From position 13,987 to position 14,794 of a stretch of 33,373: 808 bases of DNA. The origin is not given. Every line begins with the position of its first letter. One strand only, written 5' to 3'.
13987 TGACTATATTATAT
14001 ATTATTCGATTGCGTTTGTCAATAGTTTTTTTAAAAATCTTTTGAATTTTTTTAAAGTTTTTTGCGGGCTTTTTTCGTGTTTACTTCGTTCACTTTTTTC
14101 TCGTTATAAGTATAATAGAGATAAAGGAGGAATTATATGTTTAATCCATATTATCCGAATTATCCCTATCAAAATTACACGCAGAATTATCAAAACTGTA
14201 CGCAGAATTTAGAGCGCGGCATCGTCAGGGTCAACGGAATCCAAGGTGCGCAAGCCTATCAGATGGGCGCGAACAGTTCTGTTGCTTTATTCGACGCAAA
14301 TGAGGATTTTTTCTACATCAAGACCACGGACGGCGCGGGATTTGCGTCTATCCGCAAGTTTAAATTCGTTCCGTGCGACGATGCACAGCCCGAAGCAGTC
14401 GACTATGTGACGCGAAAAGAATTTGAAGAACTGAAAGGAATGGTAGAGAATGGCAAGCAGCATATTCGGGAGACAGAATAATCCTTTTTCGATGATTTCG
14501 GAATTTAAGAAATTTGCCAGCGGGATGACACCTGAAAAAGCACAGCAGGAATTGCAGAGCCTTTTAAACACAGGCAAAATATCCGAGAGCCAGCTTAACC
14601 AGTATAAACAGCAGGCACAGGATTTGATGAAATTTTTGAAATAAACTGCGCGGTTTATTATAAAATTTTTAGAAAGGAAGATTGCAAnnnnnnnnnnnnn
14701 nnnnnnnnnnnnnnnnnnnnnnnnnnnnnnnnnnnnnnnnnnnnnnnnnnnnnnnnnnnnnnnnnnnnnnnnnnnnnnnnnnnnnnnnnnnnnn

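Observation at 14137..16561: Only plus-strand genes form a six-gene island of unknown function, bracketed by direct copies of the promoter block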

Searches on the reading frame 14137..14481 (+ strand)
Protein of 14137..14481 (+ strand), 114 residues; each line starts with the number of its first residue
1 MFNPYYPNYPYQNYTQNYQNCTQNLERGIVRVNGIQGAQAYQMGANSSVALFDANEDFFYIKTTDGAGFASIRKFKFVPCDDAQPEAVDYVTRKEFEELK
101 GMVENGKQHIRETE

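Call 7: search_protein_families(library=pfam, proteins=[window:14137-14481:+], max_evalue=1)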
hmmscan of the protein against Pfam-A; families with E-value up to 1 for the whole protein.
window:14137-14481:+ (114 aa): 0 families

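Call 8: search_protein_families(library=phrogs, proteins=[window:14137-14481:+], max_evalue=1)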
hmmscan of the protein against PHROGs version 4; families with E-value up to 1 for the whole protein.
window:14137-14481:+ (114 aa): 2 families
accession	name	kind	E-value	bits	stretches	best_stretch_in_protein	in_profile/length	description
phrog_21718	-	unknown function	1.3e-17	65.2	1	11-112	39-146/159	-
phrog_13942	-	unknown function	0.19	11.9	1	1-71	98-169/336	-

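Call 39: search_protein_families(library=ncbifam, proteins=[window:14137-14481:+], max_evalue=1)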
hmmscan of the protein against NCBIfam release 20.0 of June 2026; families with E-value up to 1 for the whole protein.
window:14137-14481:+ (114 aa): 0 families

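Call 40: search_protein_families(library=padloc, proteins=[window:14137-14481:+], max_evalue=1)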
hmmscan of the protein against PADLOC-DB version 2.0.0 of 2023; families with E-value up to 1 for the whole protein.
window:14137-14481:+ (114 aa): 0 families

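Call 46: search_solved_structures(query=A3, max_evalue=10, show_alignments=2)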
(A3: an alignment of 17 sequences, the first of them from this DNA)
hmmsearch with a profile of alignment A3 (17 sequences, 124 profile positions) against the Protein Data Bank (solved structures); distinct sequences matched with E-value up to 10: 16.
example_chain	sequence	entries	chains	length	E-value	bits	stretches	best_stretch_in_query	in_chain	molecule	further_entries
6khr_A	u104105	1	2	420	0.12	15.4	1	25-61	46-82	Formate-dependent phosphoribosylglycinamide formyltransferase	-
7jh6_A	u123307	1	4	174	0.94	12.6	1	53-116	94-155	Two-domain di-Zn(II) and porphyrin-binding protein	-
1lr1_A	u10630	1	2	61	0.95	12.6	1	87-118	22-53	dna-binding protein h-ns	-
4m03_A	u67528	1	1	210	1.1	12.4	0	58-86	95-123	Serine-rich adhesin for platelets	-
6znl_M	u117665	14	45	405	1.3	12.2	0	86-114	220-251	Dynactin subunit 2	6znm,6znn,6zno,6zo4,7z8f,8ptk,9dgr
30dr_M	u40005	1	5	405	1.3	12.2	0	86-114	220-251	Dynactin subunit 2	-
7z8m_M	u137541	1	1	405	1.4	12.1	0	86-114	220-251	Dynactin subunit 2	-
1ni8_A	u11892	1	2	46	1.4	12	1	86-112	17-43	DNA-binding protein H-NS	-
2mw2_B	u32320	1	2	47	1.5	12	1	86-112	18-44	DNA-binding protein H-NS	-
3cjp_A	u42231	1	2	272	1.6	11.9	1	63-111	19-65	Predicted amidohydrolase, dihydroorotase family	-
4icg_B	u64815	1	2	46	1.6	11.8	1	86-111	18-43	DNA-binding protein H-NS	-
3nr7_A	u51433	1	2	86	2.5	11.2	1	87-118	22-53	DNA-binding protein H-NS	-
5tgw_A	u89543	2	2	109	3.1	10.9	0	90-121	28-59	PS1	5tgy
9cte_A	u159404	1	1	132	3.4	10.8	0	87-119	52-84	De novo protein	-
6dlc_A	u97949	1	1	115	4.1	10.5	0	83-114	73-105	Designed protein DHD1:234_A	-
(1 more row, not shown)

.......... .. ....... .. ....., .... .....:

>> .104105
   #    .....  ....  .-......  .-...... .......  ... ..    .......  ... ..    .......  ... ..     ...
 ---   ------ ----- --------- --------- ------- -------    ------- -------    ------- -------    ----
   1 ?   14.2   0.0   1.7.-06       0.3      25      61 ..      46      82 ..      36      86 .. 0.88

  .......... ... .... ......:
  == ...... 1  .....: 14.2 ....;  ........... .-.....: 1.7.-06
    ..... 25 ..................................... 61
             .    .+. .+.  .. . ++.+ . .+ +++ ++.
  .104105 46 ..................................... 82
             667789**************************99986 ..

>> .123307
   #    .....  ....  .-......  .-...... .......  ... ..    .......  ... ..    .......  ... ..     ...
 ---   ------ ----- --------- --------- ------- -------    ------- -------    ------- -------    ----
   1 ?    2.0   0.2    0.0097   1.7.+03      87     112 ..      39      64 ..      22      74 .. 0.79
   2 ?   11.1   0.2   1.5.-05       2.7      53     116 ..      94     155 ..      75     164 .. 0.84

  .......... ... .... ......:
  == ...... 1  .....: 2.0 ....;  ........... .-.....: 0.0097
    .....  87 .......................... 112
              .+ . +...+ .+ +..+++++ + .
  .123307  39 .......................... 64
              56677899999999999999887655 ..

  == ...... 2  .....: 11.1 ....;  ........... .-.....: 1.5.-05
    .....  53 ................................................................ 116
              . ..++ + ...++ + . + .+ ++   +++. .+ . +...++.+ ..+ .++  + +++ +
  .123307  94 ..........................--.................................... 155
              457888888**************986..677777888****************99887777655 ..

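Call 69: find_homologous_proteins(query=window:14137-14481:+)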
Query window:14137-14481:+ (114 aa): 125 proteins with E <= 0.001 among 127 candidates; the best 120 are listed.
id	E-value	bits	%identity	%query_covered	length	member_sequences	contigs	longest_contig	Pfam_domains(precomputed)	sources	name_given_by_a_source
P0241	7.6e-69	247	96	100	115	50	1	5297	-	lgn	-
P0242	2.4e-49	184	99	74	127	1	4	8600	-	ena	-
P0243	3.3e-39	152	65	97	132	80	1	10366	-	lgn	-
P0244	2.8e-37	145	79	73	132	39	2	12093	-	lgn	-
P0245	2.6e-36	142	60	96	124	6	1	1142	-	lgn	-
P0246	5.9e-36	141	80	73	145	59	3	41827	-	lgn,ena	-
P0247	9.0e-36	141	80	73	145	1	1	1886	-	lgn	-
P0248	9.6e-32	128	60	92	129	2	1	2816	-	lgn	-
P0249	1.3e-31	127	60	96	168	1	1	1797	-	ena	-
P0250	3.8e-31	126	61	89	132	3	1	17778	-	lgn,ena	-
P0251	1.3e-29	121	58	96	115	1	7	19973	-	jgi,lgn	jgi:hypothetical protein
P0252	3.3e-29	119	92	44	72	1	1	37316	-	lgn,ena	-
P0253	2.0e-28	117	56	96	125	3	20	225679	-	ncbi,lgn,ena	-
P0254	1.8e-27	114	63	73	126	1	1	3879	-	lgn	-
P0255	3.7e-27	113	50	100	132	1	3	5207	-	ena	-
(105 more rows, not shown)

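Call 70: find_encoding_contigs(protein=P0253, flank=9000, max_places=5)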
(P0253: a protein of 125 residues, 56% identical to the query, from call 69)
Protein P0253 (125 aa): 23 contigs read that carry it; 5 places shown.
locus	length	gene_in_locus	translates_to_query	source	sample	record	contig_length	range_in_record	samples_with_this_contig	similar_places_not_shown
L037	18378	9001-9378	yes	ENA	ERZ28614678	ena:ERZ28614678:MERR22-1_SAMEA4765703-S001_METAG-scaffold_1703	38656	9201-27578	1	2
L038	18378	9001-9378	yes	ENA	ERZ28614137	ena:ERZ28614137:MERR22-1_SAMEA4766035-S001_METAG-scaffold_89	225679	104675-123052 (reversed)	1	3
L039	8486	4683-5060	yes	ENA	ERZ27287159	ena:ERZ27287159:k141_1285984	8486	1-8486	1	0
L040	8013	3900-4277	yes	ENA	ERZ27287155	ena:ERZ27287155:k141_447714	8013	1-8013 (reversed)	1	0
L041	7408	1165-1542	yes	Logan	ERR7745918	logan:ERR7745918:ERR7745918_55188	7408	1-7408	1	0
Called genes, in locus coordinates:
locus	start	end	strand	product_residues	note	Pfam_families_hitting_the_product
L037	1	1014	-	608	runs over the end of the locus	-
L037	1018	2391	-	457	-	PF03237:Terminase_6N, PF04466:Terminase_3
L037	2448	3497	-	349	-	-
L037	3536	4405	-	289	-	-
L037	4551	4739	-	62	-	PF14205:Cys_rich_KTR (weak)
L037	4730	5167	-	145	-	-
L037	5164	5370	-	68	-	-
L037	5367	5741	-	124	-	PF16677:GP3_package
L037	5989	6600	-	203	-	-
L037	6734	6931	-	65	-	-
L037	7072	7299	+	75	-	-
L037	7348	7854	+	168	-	-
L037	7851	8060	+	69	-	-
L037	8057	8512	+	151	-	-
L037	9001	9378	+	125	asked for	-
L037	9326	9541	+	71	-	-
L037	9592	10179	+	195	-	-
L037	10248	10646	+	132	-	-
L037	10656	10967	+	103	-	-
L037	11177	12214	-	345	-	PF00589:Phage_integrase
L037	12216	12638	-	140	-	PF13443:HTH_26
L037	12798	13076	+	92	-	-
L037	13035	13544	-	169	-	PF13443:HTH_26 (weak)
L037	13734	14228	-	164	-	-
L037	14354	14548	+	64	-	PF01381:HTH_3 (weak)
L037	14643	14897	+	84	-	-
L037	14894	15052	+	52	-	-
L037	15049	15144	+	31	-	-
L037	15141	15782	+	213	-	PF00805:Pentapeptide, PF13576:Pentapeptide_3 (faint), PF13599:Pentapeptide_4, PF00805:Pentapeptide, PF19062:DUF5758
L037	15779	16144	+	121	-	PF13518:HTH_28 (faint), PF01381:HTH_3 (weak)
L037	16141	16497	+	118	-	PF04218:CENP-B_N (faint), PF13384:HTH_23 (weak), PF13240:Zn_Ribbon_1 (weak)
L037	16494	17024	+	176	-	PF06725:3D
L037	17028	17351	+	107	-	PF13248:Zn_ribbon_3 (faint)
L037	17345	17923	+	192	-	-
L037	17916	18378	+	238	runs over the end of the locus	-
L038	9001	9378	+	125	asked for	-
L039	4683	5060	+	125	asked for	-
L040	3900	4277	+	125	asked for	-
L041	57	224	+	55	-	-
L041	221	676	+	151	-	-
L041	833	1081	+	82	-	-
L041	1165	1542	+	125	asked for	-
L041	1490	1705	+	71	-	-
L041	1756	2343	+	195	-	-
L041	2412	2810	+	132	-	-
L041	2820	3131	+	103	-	-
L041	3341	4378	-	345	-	PF00589:Phage_integrase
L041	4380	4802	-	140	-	PF13443:HTH_26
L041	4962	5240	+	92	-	-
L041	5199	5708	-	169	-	PF13443:HTH_26 (weak)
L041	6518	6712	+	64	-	PF01381:HTH_3 (weak)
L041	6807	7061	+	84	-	-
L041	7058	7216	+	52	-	-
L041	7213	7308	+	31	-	-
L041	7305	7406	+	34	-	?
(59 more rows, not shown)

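Call 82: search_protein_families(library=pfam, alignment_id=A3, max_evalue=1)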
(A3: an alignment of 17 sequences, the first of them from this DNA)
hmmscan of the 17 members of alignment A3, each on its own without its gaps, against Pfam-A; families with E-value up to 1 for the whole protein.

A. member 1, seq(114 aa): 0 families

B. families by the number of members that match (of 17 scanned): 8 families
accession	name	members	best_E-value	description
PF18748.7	HMUDK_HMUD1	2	0.14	5-hmdU DNA kinase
PF17228.7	SGP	2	0.55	Sulphur globule protein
PF01519.22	DUF16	1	0.01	Protein of unknown function DUF16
PF17721.6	POU2AF2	1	0.11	POU domain class 2-associating factor 2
PF08473.17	VGCC_alpha2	1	0.11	Neuronal voltage-dependent calcium channel alpha 2acd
PF06698.16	DUF1192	1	0.13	Protein of unknown function (DUF1192)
PF16808.10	PKcGMP_CC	1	0.25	Coiled-coil N-terminus of cGMP-dependent protein kinase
PF03902.18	Gal4_dimer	1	0.26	Gal4-like dimerisation domain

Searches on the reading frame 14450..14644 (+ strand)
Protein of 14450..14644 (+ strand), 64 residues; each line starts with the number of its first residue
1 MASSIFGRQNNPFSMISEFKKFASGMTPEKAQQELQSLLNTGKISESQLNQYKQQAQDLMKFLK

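Call 7: search_protein_families(library=pfam, proteins=[window:14450-14644:+], max_evalue=1)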
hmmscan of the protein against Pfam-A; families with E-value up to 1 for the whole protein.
window:14450-14644:+ (64 aa): 2 families
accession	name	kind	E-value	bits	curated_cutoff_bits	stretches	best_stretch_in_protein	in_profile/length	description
PF06791.18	TMP_2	-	0.004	17.3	30.2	1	17-61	122-165/208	Prophage tail length tape measure protein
PF22798.2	DUF5817_CT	-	0.32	11.3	29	1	24-48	25-49/54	DUF5817, C-terminal domain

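Call 8: search_protein_families(library=phrogs, proteins=[window:14450-14644:+], max_evalue=1)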
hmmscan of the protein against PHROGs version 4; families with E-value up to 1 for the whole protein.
window:14450-14644:+ (64 aa): 4 families
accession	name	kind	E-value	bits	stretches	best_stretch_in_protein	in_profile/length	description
phrog_22984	-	unknown function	4.8e-11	43.9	1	10-63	12-65/74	-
phrog_10846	-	unknown function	0.025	16.2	1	15-60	26-71/83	-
phrog_7274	-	unknown function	0.088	13.5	1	5-48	27-71/227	-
phrog_23911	-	unknown function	0.18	12.9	1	10-52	10-52/70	-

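Call 39: search_protein_families(library=ncbifam, proteins=[window:14450-14644:+], max_evalue=1)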
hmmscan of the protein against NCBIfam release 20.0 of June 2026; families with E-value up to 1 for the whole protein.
window:14450-14644:+ (64 aa): 1 family
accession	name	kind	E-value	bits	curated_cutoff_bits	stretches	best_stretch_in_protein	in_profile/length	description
TIGR03060.1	PS_II_psb29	equivalog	0.028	14.1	139.3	1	15-60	56-102/214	photosystem II biogenesis protein Psp29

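Call 40: search_protein_families(library=padloc, proteins=[window:14450-14644:+], max_evalue=1)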
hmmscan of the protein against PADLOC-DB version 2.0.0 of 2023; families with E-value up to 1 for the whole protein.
window:14450-14644:+ (64 aa): 0 families
